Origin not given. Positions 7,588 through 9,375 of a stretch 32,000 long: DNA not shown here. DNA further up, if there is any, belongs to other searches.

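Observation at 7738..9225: Single polypeptide fusing a radical SAM/SPASM domain to an ApeI/FabA-like hotdog dehydratase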

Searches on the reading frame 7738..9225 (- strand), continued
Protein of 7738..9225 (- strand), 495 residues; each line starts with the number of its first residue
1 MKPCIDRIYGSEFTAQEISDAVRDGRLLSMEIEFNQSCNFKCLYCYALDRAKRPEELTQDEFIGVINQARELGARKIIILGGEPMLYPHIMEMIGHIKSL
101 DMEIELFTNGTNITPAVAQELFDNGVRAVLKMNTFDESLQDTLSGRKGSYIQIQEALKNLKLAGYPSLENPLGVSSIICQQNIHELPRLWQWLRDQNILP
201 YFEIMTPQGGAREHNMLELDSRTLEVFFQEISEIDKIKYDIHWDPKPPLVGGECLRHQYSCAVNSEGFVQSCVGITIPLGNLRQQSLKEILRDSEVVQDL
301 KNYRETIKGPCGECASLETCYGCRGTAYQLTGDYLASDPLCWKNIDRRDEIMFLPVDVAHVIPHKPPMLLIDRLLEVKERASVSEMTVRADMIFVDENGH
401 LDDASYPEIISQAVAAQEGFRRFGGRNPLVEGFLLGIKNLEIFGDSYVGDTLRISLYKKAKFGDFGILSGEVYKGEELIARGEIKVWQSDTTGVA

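Call 49: find_homologous_proteins(query=L073:9998-11053:+)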
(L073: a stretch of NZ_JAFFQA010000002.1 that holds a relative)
Query L073:9998-11053:+ (352 aa): 2348 proteins with E <= 0.001 among 5825 candidates; the best 120 are listed.
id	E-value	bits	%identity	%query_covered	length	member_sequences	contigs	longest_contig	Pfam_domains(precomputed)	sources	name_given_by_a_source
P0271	1.7e-210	716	89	100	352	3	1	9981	PF13186.12,PF04055.28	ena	-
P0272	8.5e-191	651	81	100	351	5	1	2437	PF13186.12,PF04055.28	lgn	-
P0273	2.9e-190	650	81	98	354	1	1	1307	PF13186.12,PF04055.28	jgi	jgi:radical SAM protein with 4Fe4S-binding SPASM domain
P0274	7.4e-190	648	79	99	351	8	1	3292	PF13186.12,PF04055.28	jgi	jgi:radical SAM protein with 4Fe4S-binding SPASM domain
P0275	3.1e-189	646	81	98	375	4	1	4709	PF13186.12,PF04055.28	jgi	-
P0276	3.1e-189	646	80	99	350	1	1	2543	PF13186.12,PF04055.28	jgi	-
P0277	1.9e-188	644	80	99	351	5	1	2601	PF13186.12,PF04055.28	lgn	-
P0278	4.0e-188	643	79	98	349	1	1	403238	PF13186.12,PF04055.28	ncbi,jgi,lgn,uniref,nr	ncbi:MAG: radical SAM protein [Desulfobulbus sp.]|jgi:radical SAM protein with 4Fe4S-binding SPASM d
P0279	6.3e-188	642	80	99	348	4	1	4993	PF13186.12,PF04055.28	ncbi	-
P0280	8.7e-187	638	81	96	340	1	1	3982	PF13186.12,PF04055.28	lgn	-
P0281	1.4e-186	638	79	98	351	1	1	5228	PF13186.12,PF04055.28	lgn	-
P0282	5.1e-186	636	80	98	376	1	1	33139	PF13186.12,PF04055.28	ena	-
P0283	9.1e-186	635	80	98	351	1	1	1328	PF13186.12,PF04055.28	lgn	-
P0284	1.5e-185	634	78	98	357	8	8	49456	PF13186.12,PF04055.28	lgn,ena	-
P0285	1.3e-184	631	80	98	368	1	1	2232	PF13186.12,PF04055.28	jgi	-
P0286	1.6e-184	631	78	100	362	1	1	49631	PF13186.12,PF04055.28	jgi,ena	jgi:radical SAM additional 4Fe4S-binding domain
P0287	1.0e-183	628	79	97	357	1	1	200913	PF13186.12,PF04055.28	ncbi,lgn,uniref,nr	ncbi:radical SAM/SPASM domain-containing protein [Desulfobulbus sp.]|uniref:radical SAM/SPASM domain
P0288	9.1e-183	625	78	99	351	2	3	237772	PF13186.12,PF04055.28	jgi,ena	-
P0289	2.8e-180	617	78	96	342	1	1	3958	PF13186.12,PF04055.28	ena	-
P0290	4.1e-180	616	75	99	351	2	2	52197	PF13186.12,PF04055.28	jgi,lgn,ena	-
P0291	7.9e-180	615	77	96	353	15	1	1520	PF13186.12,PF04055.28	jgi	jgi:radical SAM protein with 4Fe4S-binding SPASM domain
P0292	9.4e-180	615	77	96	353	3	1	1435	PF13186.12,PF04055.28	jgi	jgi:radical SAM protein with 4Fe4S-binding SPASM domain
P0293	1.4e-179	615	77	98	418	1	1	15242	PF13186.12,PF04055.28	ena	-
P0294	1.5e-178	611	76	97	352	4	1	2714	PF13186.12,PF04055.28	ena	-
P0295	2.6e-178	610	77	96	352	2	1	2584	PF13186.12,PF04055.28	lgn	-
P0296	4.9e-178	609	76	96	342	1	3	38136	PF13186.12,PF04055.28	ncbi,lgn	-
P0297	6.0e-178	609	76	96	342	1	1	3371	PF13186.12,PF04055.28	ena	-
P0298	2.1e-177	607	77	97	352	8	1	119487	PF13186.12,PF04055.28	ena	-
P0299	2.6e-177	607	77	96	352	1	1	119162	PF13186.12,PF04055.28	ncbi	-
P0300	3.1e-176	604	75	99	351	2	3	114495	PF13186.12,PF04055.28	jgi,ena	-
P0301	1.0e-175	602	75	99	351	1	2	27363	PF13186.12,PF04055.28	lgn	-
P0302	1.2e-175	602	74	99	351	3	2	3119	PF13186.12,PF04055.28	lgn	-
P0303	3.2e-175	600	75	96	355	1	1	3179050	PF13186.12,PF04055.28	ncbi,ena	-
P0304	3.7e-175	600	75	96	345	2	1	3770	PF13186.12,PF04055.28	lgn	-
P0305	8.9e-175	599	75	97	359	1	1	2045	PF13186.12,PF04055.28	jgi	jgi:radical SAM protein with 4Fe4S-binding SPASM domain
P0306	1.1e-174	598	74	98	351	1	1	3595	PF13186.12,PF04055.28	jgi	jgi:radical SAM protein with 4Fe4S-binding SPASM domain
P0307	2.6e-174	597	76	96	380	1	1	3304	PF13186.12,PF04055.28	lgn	-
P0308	6.9e-174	596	74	96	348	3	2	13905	PF13186.12,PF04055.28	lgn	-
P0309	1.5e-173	595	74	97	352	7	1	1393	PF13186.12,PF04055.28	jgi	-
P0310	6.7e-173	593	76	96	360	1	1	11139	PF13186.12,PF04055.28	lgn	-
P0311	5.7e-172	590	76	96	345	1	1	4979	PF13186.12,PF04055.28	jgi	-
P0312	7.7e-172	589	73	98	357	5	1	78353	PF13186.12,PF04055.28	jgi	jgi:radical SAM protein with 4Fe4S-binding SPASM domain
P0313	1.2e-171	588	74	97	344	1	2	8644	PF13186.12,PF04055.28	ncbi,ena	-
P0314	2.9e-171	587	73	96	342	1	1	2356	PF13186.12,PF04055.28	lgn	-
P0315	9.5e-171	586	74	96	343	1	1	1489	PF13186.12,PF04055.28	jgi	-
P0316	2.1e-170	584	74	96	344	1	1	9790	PF13186.12,PF04055.28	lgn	-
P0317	2.9e-170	584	73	96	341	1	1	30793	PF13186.12,PF04055.28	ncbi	-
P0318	4.9e-170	583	74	97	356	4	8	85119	PF13186.12,PF04055.28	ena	-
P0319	5.0e-170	583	73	96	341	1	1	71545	PF13186.12,PF04055.28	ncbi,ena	-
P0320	5.5e-170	583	74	97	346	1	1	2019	PF13186.12,PF04055.28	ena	-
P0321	5.5e-170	583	74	97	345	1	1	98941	PF13186.12,PF04055.28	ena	-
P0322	6.0e-170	583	74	97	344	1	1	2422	PF13186.12,PF04055.28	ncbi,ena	-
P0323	6.0e-170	583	73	96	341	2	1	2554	PF13186.12,PF04055.28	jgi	jgi:radical SAM protein with 4Fe4S-binding SPASM domain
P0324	7.1e-170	583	73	96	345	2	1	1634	PF13186.12,PF04055.28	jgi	-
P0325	7.5e-170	583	73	97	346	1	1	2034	PF13186.12,PF04055.28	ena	-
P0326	8.8e-170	582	73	96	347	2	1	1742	PF13186.12,PF04055.28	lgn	-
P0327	1.5e-169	582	73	96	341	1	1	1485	PF13186.12,PF04055.28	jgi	jgi:radical SAM protein with 4Fe4S-binding SPASM domain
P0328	1.6e-169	582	73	96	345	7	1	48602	PF13186.12,PF04055.28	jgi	jgi:radical SAM protein with 4Fe4S-binding SPASM domain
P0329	1.6e-169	582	73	97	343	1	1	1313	PF13186.12,PF04055.28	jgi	jgi:radical SAM protein with 4Fe4S-binding SPASM domain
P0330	1.7e-169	581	74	96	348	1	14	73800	PF13186.12,PF04055.28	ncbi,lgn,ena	-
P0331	1.8e-169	581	73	98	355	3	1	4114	PF13186.12,PF04055.28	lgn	-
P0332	1.9e-169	581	73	96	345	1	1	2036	PF13186.12,PF04055.28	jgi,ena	-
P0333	1.9e-169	581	74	96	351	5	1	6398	PF13186.12,PF04055.28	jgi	-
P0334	2.2e-169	581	73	96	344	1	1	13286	PF13186.12,PF04055.28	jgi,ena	-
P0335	2.2e-169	581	74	96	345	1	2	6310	PF13186.12,PF04055.28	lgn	-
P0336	2.3e-169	581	74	96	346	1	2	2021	PF13186.12,PF04055.28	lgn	-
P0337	3.2e-169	581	73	96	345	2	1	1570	PF13186.12,PF04055.28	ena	-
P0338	4.2e-169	580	72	97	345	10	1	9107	PF13186.12,PF04055.28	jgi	jgi:radical SAM protein with 4Fe4S-binding SPASM domain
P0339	4.6e-169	580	73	97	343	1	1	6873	PF13186.12,PF04055.28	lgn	-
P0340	4.7e-169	580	74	96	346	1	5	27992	PF13186.12,PF04055.28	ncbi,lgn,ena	-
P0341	5.1e-169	580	73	96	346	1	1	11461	PF13186.12,PF04055.28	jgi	jgi:radical SAM protein with 4Fe4S-binding SPASM domain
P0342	5.8e-169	580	74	96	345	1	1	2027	PF13186.12,PF04055.28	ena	-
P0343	5.8e-169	580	74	97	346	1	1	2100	PF13186.12,PF04055.28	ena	-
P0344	6.9e-169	579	73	96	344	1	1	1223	PF13186.12,PF04055.28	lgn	-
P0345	7.8e-169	579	70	97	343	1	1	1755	PF13186.12,PF04055.28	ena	-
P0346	1.2e-168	579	73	97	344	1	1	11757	PF13186.12,PF04055.28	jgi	-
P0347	1.5e-168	578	73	97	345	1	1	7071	PF13186.12,PF04055.28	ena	-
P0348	1.5e-168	578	74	96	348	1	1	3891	PF13186.12,PF04055.28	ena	-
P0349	1.6e-168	578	74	96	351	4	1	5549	PF13186.12,PF04055.28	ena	-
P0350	1.7e-168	578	73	96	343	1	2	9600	PF13186.12,PF04055.28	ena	-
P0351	1.9e-168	578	73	97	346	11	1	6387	PF13186.12,PF04055.28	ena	-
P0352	2.0e-168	578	73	96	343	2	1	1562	PF13186.12,PF04055.28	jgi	jgi:radical SAM protein with 4Fe4S-binding SPASM domain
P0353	2.1e-168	578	74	96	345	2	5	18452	PF13186.12,PF04055.28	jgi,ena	-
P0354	2.1e-168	578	74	96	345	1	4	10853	PF13186.12,PF04055.28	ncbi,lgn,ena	-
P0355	2.4e-168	578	72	96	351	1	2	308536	PF13186.12,PF04055.28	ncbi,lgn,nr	ncbi:MAG: radical SAM protein [Desulforhopalus sp.]|nr:radical SAM protein [Desulforhopalus sp.]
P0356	3.2e-168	577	73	96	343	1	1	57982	PF13186.12,PF04055.28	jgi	-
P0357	3.8e-168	577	73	97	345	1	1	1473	PF13186.12,PF04055.28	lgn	-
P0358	4.1e-168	577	73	97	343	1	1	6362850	PF13186.12,PF04055.28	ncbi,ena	-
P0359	4.2e-168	577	72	96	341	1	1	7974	PF13186.12,PF04055.28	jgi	jgi:radical SAM protein with 4Fe4S-binding SPASM domain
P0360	4.2e-168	577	73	96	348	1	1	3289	PF13186.12,PF04055.28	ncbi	-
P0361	4.6e-168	577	73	96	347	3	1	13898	PF13186.12,PF04055.28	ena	-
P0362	4.8e-168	577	72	96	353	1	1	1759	PF13186.12,PF04055.28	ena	-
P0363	4.8e-168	577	73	97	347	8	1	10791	PF13186.12,PF04055.28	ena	-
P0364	4.9e-168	577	73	97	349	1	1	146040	PF13186.12,PF04055.28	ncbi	-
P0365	5.1e-168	577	72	97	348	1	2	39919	PF13186.12,PF04055.28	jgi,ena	-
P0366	6.0e-168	576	74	96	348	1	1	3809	PF13186.12,PF04055.28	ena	-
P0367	6.6e-168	576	72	98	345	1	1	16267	PF13186.12,PF04055.28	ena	-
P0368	7.0e-168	576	72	96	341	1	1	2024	PF13186.12,PF04055.28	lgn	-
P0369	7.6e-168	576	73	96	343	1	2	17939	PF13186.12,PF04055.28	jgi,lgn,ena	-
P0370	7.6e-168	576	73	96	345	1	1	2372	PF13186.12,PF04055.28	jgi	jgi:radical SAM protein with 4Fe4S-binding SPASM domain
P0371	8.1e-168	576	72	97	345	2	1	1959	PF13186.12,PF04055.28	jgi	jgi:radical SAM protein with 4Fe4S-binding SPASM domain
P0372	8.1e-168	576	74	96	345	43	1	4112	PF13186.12,PF04055.28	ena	-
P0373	8.3e-168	576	73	96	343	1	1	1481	PF13186.12,PF04055.28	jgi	jgi:radical SAM protein with 4Fe4S-binding SPASM domain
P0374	8.5e-168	576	73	96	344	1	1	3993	PF13186.12,PF04055.28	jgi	jgi:radical SAM protein with 4Fe4S-binding SPASM domain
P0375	8.8e-168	576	73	97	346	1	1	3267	PF13186.12,PF04055.28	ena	-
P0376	9.0e-168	576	71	97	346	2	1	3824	PF13186.12,PF04055.28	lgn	-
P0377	9.8e-168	576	72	97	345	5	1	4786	PF13186.12,PF04055.28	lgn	-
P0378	1.0e-167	576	72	96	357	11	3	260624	PF13186.12,PF04055.28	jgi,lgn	jgi:radical SAM protein with 4Fe4S-binding SPASM domain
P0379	1.0e-167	576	71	97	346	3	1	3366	PF13186.12,PF04055.28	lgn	-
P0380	1.0e-167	576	73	97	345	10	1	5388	PF13186.12,PF04055.28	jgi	-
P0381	1.0e-167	576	73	96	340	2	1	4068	PF13186.12,PF04055.28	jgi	jgi:radical SAM protein with 4Fe4S-binding SPASM domain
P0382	1.1e-167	575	73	96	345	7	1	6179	PF13186.12,PF04055.28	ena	-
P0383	1.1e-167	575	73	97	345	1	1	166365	PF13186.12,PF04055.28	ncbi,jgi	ncbi:MAG: radical SAM protein with 4Fe4S-binding SPASM domain [Desulforhopalus sp.]|jgi:radical SAM 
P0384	1.1e-167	575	71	99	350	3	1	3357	PF13186.12,PF04055.28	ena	-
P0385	1.2e-167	575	73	96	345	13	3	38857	PF13186.12,PF04055.28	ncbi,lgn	-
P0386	1.6e-167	575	73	96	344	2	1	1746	PF13186.12,PF04055.28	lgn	-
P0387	1.7e-167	575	71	96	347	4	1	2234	PF04055.28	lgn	-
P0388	2.2e-167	574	73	97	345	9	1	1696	PF13186.12,PF04055.28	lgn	-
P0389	2.2e-167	574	73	96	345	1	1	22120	PF13186.12,PF04055.28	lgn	-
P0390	2.4e-167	574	74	96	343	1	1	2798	PF13186.12,PF04055.28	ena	-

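Call 50: predict_structure(alignment_id=A2)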
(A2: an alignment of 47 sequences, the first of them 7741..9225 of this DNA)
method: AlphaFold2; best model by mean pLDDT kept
length: 495 residues; sequences in the alignment: 47
mean_pLDDT: 89.8   pTM: 0.88
mean pLDDT of the five models: 89.8, 89.2, 88.0, 87.0, 86.2
residues with pLDDT >= 90: 348; 70-90: 118; 50-70: 18; < 50: 11
segments of 3 or more residues with pLDDT < 50: 1-4, 492-495
pLDDT, mean of each block of 10 residues (from residue 1): 48 84 92 89 69 76 98 96 92 98 96 97 97 96 93 98 94 94 95 95 80 75 93 95 86 81 94 90 96 92 90 87 87 92 91 94 91 96 97 95 96 94 77 90 97 96 90 97 89 41
secondary structure, 60 per line:
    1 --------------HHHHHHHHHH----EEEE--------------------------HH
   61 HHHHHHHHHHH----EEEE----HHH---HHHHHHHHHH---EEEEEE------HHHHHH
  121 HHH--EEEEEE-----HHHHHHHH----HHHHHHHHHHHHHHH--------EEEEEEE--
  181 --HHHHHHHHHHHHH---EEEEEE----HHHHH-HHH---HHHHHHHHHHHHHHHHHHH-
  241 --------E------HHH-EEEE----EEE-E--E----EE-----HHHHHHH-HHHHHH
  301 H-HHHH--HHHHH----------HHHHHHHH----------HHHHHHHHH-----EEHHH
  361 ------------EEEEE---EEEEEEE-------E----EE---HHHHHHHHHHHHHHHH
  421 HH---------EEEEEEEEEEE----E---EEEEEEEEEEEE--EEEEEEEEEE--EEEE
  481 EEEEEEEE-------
elements in order: H15-24 E29-32 H59-71 E76-79 H90-99 E103-108 H115-123 E126-131 H137-144 H149-163 E172-178 H183-195 E199-204 H209-213 H221-239 E260-263 E268-270 H287-293 H295-301 H303-306 H309-313 H324-331 H342-350 E373-377 E381-387 H405-422 E432-442 E451-462 E465-474 E477-488

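Call 56: fold_search(model_id=the predicted structure, library=pdb)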
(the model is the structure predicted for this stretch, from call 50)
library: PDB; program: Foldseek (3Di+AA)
matches with E <= 10: 1710; with E <= 0.001: 548
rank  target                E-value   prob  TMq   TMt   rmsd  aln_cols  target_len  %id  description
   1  6efn                  7.3e-17  1.00  0.45  0.58   3.3       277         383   22  Structure of a RiPP maturase, SkfB (released 2018-10-24)
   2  5v1s_A                1.8e-14  1.00  0.50  0.57   5.6       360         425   16  Crystal structure of Streptococcus suis SuiB bound to S-adenosylmethionine (released 2017-08-30)
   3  5v1q_B                3.4e-14  1.00  0.48  0.54   5.5       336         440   17  Crystal structure of Streptococcus suis SuiB (released 2017-08-30)
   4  5v1t_A                4.3e-14  1.00  0.52  0.58   5.3       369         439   16  Crystal structure of Streptococcus suis SuiB bound to precursor peptide SuiA (released 2017-08-30)
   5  5v1q_A                9.3e-14  1.00  0.47  0.54   6.3       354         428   16  Crystal structure of Streptococcus suis SuiB (released 2017-08-30)
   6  5v1s_B                3.8e-13  1.00  0.46  0.53   6.4       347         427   16  Crystal structure of Streptococcus suis SuiB bound to S-adenosylmethionine (released 2017-08-30)
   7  7vob                  5.1e-13  1.00  0.46  0.66   5.3       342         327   15  The crystal structure of a Radical SAM Enzyme BlsE involved in the Biosynthesis of Blasticidin S (released 2022-05-04)
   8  6c8v                  1.2e-12  1.00  0.46  0.70   4.9       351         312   22  X-ray structure of PqqE from Methylobacterium extorquens (released 2018-02-14)
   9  2fb2_B                4.5e-12  1.00  0.41  0.60   8.4       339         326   18  Structure of the MoaA Arg17/266/268/Ala triple mutant (released 2006-05-09)
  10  1tv7_B                3.3e-11  1.00  0.42  0.60   8.4       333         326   20  Structure of the S-adenosylmethionine dependent Enzyme MoaA (released 2004-08-31)
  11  6qsr_B                6.6e-11  1.00  0.26  0.80   2.5       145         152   24  The Dehydratase Heterocomplex ApeI:P from Xenorhabdus doucetiae (released 2019-04-03)
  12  1tv7_A                7.0e-11  1.00  0.41  0.60   6.4       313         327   19  Structure of the S-adenosylmethionine dependent Enzyme MoaA (released 2004-08-31)
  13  5why_B                1.1e-10  1.00  0.51  0.59  10.1       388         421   15  Structural Insights into Thioether Bond Formation in the Biosynthesis of Sactipeptides (released 2017-07-26)
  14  4k36_A                1.1e-10  1.00  0.46  0.57   5.5       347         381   16  His6 tagged anSMEcpe with bound AdoMet (released 2013-05-08)
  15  2fb2_A                1.3e-10  1.00  0.40  0.57   7.6       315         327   21  Structure of the MoaA Arg17/266/268/Ala triple mutant (released 2006-05-09)
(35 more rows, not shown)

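Call 63: list_cluster_members(proteins=[P0001, P0041, P0044, P0048, P0063, P0079, P0098, P0102, P0034, P0049])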
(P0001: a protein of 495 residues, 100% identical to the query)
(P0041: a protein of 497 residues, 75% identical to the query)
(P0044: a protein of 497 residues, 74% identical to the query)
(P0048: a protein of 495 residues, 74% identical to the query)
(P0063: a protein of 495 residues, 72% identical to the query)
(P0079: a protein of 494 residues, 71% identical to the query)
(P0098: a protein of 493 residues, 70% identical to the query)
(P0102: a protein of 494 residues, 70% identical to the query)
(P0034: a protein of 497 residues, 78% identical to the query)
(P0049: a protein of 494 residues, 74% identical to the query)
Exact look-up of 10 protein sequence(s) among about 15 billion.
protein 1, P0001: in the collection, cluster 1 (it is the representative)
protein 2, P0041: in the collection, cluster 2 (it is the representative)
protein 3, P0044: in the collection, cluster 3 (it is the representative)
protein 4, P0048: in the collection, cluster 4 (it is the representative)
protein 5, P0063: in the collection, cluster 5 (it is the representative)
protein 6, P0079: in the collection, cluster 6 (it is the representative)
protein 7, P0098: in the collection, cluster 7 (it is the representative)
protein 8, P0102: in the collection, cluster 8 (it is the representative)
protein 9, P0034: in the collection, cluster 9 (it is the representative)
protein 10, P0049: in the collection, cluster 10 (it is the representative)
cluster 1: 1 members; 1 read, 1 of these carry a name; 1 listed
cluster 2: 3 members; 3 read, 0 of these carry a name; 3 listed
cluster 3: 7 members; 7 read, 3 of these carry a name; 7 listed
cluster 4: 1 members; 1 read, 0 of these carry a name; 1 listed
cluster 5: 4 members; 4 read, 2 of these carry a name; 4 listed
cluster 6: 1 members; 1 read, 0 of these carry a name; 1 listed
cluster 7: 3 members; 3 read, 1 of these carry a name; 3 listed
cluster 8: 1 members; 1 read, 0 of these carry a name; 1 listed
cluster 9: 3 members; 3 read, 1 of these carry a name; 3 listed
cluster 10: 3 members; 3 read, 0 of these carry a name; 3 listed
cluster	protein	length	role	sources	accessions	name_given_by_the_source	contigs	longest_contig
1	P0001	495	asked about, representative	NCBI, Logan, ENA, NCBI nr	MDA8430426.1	MAG: radical SAM protein [Geobacteraceae bacterium] | radical SAM protein [Geobacteraceae bacterium]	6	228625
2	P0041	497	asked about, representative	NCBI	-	-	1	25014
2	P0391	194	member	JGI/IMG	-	-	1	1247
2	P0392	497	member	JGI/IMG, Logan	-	-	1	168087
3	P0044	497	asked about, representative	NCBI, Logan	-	-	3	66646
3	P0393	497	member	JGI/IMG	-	radical SAM protein with 4Fe4S-binding SPASM domain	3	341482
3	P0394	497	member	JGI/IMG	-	radical SAM protein with 4Fe4S-binding SPASM domain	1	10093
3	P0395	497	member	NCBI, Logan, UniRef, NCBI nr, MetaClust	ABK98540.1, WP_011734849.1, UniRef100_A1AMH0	radical SAM protein [Pelobacter propionicus] | Radical SAM domain protein n=1 Tax=Pelobacter propionicus (strain DSM 2379 / NBRC 103807 ... | 338966.Ppro_0911 COG0535 ""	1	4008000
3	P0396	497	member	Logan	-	-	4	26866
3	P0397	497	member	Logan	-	-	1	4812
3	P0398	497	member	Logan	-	-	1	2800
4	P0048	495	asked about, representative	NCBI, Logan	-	-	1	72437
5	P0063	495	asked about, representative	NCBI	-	-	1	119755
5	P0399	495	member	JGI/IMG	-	radical SAM protein with 4Fe4S-binding SPASM domain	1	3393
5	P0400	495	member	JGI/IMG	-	radical SAM protein with 4Fe4S-binding SPASM domain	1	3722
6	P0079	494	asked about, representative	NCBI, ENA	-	-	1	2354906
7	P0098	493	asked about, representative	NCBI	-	-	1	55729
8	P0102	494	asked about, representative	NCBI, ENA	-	-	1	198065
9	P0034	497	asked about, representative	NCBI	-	-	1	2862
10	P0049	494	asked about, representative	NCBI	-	-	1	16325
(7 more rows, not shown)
